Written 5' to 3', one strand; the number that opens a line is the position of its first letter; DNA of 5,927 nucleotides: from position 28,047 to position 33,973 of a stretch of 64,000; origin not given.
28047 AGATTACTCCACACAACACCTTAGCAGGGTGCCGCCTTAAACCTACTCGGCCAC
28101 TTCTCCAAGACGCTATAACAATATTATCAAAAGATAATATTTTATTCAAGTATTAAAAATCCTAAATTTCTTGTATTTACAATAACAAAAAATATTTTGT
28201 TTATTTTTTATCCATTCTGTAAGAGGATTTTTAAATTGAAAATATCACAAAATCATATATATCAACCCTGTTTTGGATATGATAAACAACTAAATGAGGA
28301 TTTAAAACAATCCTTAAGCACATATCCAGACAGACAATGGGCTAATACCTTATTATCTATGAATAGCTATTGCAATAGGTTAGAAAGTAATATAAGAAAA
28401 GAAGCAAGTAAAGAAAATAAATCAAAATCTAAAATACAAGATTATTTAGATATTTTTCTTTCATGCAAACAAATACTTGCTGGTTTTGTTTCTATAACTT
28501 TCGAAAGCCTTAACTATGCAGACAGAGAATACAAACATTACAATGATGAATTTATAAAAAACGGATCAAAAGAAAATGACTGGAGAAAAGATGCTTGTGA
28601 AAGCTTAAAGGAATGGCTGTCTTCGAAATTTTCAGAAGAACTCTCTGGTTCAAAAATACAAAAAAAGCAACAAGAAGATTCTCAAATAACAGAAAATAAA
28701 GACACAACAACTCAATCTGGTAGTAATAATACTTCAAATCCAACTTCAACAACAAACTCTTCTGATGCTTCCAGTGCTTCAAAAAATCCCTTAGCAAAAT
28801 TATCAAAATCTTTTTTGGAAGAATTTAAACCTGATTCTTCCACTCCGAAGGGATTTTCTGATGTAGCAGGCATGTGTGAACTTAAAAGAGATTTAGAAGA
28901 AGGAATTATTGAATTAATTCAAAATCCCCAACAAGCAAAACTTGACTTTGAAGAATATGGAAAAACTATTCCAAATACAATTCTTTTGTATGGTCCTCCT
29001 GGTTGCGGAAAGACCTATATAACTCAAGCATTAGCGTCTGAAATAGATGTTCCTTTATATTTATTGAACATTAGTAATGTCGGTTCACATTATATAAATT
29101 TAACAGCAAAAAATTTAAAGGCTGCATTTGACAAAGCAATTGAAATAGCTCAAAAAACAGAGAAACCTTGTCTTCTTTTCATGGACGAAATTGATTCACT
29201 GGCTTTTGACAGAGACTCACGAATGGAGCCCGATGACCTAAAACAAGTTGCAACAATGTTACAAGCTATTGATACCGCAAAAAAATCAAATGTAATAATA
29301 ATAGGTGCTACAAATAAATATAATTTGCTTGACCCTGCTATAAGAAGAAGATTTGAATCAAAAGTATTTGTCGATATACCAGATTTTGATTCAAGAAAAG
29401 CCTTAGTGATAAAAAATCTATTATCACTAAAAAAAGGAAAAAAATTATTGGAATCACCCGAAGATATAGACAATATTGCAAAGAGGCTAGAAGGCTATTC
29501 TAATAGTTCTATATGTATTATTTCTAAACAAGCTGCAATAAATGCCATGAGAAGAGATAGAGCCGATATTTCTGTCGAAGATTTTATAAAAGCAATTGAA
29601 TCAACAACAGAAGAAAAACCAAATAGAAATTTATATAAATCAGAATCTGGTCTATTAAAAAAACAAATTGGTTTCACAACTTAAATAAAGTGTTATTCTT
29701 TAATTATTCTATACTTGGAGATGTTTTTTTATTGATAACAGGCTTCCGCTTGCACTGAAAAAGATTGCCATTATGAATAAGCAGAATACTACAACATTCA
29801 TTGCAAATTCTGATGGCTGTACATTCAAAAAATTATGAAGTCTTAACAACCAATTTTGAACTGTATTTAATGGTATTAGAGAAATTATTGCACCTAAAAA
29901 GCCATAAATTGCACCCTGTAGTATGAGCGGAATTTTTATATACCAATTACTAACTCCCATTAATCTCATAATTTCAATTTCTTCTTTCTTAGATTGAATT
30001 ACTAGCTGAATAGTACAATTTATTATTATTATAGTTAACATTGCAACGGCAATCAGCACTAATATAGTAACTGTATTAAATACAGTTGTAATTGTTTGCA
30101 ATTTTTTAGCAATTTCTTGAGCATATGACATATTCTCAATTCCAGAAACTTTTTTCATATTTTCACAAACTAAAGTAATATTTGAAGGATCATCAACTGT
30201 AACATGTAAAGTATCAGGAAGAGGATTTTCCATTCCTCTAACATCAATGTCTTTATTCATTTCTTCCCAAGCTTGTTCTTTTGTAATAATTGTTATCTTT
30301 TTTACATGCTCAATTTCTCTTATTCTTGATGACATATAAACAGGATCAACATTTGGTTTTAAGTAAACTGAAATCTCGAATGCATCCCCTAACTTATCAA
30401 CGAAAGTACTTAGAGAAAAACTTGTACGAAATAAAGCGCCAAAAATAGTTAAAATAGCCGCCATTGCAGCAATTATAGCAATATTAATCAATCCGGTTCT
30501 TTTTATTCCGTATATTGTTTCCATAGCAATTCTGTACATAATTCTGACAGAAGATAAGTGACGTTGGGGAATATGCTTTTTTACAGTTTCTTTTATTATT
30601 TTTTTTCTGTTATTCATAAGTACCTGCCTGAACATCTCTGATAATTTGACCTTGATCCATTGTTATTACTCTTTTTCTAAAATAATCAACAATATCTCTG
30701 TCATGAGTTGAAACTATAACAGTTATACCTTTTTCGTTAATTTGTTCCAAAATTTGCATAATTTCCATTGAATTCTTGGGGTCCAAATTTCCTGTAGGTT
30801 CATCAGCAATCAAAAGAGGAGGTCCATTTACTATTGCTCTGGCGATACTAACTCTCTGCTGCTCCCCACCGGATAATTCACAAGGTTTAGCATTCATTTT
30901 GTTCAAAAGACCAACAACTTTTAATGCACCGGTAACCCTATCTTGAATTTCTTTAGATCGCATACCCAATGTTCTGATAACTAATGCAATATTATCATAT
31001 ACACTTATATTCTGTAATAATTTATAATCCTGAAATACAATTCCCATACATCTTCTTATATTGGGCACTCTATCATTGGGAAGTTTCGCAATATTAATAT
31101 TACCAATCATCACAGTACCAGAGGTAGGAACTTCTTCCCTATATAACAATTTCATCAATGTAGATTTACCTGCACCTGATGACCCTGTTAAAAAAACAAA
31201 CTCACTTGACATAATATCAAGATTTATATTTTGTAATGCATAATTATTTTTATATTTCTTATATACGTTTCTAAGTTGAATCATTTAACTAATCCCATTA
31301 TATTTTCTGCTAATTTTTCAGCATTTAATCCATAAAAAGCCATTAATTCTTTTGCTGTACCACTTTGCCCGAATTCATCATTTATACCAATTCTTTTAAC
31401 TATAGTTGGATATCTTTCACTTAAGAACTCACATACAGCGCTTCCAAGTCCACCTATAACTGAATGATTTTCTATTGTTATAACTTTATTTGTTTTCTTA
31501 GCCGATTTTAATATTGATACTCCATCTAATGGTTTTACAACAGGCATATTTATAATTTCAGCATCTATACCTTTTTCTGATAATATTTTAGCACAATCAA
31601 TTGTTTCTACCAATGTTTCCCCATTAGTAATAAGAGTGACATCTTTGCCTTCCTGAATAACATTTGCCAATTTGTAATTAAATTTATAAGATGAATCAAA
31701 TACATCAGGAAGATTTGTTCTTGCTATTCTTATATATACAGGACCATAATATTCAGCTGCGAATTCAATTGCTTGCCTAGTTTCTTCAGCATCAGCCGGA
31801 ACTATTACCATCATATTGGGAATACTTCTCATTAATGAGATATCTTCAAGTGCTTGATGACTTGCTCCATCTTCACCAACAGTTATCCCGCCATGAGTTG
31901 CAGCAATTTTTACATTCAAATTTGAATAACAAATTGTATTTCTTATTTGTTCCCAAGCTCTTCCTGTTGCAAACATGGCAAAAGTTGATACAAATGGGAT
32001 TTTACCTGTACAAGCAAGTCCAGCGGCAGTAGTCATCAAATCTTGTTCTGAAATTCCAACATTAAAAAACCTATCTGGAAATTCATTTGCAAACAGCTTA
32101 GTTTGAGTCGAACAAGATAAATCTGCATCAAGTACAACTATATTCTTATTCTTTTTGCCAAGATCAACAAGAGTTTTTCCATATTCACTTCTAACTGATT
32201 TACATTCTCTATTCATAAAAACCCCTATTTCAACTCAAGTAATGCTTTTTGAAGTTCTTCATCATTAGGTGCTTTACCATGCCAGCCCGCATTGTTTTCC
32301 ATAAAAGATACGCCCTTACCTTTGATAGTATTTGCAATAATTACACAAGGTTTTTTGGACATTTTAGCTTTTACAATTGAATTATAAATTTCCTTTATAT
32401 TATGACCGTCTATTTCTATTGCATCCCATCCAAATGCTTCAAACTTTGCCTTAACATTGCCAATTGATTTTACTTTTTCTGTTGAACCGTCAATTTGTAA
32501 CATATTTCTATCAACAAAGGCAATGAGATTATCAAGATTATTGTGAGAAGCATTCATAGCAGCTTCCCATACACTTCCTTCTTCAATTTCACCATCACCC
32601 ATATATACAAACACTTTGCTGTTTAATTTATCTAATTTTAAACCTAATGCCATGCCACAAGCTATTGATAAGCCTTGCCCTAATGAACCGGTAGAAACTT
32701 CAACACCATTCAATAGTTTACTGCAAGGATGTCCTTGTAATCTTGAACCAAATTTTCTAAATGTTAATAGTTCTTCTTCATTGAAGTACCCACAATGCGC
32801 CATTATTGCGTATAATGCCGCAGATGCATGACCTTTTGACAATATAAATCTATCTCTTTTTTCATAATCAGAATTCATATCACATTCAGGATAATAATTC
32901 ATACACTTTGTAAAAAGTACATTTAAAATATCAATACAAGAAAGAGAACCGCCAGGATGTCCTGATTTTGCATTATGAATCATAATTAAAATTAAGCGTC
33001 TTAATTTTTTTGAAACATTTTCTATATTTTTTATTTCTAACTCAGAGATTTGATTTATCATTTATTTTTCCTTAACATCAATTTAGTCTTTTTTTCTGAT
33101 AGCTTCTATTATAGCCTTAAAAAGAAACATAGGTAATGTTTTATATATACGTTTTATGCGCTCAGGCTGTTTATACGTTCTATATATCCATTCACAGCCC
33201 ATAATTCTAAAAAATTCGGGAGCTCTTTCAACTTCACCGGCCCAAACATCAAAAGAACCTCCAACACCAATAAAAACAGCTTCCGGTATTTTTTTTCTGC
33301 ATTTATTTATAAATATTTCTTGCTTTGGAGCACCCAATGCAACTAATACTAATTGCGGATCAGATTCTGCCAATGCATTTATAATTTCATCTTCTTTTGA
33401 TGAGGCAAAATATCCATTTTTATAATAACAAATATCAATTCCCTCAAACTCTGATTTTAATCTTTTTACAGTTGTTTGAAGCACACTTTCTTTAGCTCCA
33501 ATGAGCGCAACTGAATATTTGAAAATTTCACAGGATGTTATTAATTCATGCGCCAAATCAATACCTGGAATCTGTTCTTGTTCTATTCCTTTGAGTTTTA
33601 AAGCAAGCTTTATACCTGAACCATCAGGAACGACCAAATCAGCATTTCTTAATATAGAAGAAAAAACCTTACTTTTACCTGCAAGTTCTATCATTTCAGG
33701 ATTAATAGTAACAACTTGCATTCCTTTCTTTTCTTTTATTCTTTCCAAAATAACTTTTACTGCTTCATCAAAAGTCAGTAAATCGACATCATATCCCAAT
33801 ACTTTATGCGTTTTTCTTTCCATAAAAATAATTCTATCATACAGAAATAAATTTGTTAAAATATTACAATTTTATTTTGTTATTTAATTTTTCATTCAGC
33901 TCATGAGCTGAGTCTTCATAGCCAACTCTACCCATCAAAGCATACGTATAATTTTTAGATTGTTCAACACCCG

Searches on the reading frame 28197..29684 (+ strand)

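Call 39: search_protein_families(library=pfam, proteins=[window:28197-29684:+], max_evalue=0.0001)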
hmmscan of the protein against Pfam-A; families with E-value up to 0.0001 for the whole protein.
window:28197-29684:+ (495 aa): 7 families
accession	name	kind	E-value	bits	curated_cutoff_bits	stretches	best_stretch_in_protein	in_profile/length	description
PF00004.35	AAA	-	1.9e-32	112.9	21.2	1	262-393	1-130/131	ATPase family associated with various cellular activities (AAA)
PF17862.7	AAA_lid_3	-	3.9e-07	29.9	27.2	1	422-463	2-43/45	AAA+ lid domain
PF13191.12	AAA_16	-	1.1e-06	29.6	32.6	0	257-284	22-49/167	AAA ATPase domain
PF13173.12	AAA_14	-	4.9e-06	27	27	1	261-373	4-100/129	AAA domain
PF13401.12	AAA_22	-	1e-05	26.3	27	0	262-372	8-124/130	AAA domain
PF05496.18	RuvB_N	-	1.7e-05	25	27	0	260-387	34-154/159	Holliday junction DNA helicase RuvB P-loop domain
PF07728.20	AAA_5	-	3.1e-05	24.5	22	0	262-386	2-139/139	AAA domain (dynein-related subfamily)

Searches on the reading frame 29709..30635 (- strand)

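Call 39: search_protein_families(library=pfam, proteins=[window:29709-30635:-], max_evalue=0.0001)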
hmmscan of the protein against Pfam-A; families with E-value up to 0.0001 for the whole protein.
window:29709-30635:- (308 aa): 2 families
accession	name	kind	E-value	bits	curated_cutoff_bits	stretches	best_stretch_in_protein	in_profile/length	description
PF18075.7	FtsX_ECD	-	3.2e-13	50.5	23.5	1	87-168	2-95/96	FtsX extracellular domain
PF02687.27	FtsX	-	9.1e-11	42.3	25.5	1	192-301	2-111/120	FtsX-like permease C-terminal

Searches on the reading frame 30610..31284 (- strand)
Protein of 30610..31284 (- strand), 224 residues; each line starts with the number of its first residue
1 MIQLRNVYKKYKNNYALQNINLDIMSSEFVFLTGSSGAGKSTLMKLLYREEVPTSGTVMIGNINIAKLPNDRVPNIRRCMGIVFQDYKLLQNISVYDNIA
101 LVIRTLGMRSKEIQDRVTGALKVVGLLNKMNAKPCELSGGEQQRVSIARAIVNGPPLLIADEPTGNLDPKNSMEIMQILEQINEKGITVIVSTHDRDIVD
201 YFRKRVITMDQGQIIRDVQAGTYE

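Call 39: search_protein_families(library=pfam, proteins=[window:30610-31284:-], max_evalue=0.0001)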
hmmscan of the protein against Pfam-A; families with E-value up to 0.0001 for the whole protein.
window:30610-31284:- (224 aa): 3 families
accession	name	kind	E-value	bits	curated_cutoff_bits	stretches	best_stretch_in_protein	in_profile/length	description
PF00005.33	ABC_tran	-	6.5e-34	117.9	25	1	17-164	1-136/137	ABC transporter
PF13304.12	AAA_21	-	4.1e-09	37.4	27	1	155-195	259-299/304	AAA domain, putative AbiEii toxin, Type IV TA system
PF02463.25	SMC_N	-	2.5e-08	34.1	40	1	112-204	112-207/220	RecF/RecN/SMC N terminal domain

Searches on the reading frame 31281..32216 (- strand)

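Call 39: search_protein_families(library=pfam, proteins=[window:31281-32216:-], max_evalue=0.0001)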
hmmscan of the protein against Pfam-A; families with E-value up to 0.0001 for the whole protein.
window:31281-32216:- (311 aa): 3 families
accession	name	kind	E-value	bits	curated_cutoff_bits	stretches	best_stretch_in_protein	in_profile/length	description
PF02779.29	Transket_pyr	-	5.6e-47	160.1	27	1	8-170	5-173/174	Transketolase, pyrimidine binding domain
PF02780.25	Transketolase_C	-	4.1e-31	107.9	25.9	1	184-301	3-123/124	Transketolase, C-terminal domain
PF22613.1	Transketolase_C_1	-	1.8e-07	31.8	27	1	184-297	6-112/113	Transketolase-like TK C-terminal domain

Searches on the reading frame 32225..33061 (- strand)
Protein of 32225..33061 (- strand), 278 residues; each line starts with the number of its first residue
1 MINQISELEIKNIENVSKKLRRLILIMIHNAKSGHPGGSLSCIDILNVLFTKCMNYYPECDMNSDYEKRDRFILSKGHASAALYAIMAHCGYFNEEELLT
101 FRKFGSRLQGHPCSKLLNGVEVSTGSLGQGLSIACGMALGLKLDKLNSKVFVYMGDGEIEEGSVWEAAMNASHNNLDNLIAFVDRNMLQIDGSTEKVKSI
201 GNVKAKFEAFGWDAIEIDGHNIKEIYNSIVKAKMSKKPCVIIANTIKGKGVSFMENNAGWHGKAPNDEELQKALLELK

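Call 39: search_protein_families(library=pfam, proteins=[window:32225-33061:-], max_evalue=0.0001)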
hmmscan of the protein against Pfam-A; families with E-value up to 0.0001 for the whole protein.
window:32225-33061:- (278 aa): 3 families
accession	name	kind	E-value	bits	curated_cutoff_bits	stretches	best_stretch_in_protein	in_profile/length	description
PF00456.26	Transketolase_N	-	5.9e-59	200.1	22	1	17-272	6-270/334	Transketolase, thiamine diphosphate binding domain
PF13292.11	DXP_synthase_N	-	2.1e-11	44.1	21.2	1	3-187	8-173/274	1-deoxy-D-xylulose-5-phosphate synthase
PF00676.26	E1_dh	-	6.5e-07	29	22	1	123-232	99-207/300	Dehydrogenase E1 component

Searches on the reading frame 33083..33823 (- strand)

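Call 39: search_protein_families(library=pfam, proteins=[window:33083-33823:-], max_evalue=0.0001)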
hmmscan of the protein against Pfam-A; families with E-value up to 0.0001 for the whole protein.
window:33083-33823:- (246 aa): 1 family
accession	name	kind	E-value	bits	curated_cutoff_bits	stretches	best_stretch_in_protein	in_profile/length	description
PF03808.19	Glyco_tran_WecG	-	2.4e-55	187.4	27.4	1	61-227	1-168/168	Glycosyl transferase WecG/TagA/CpsF family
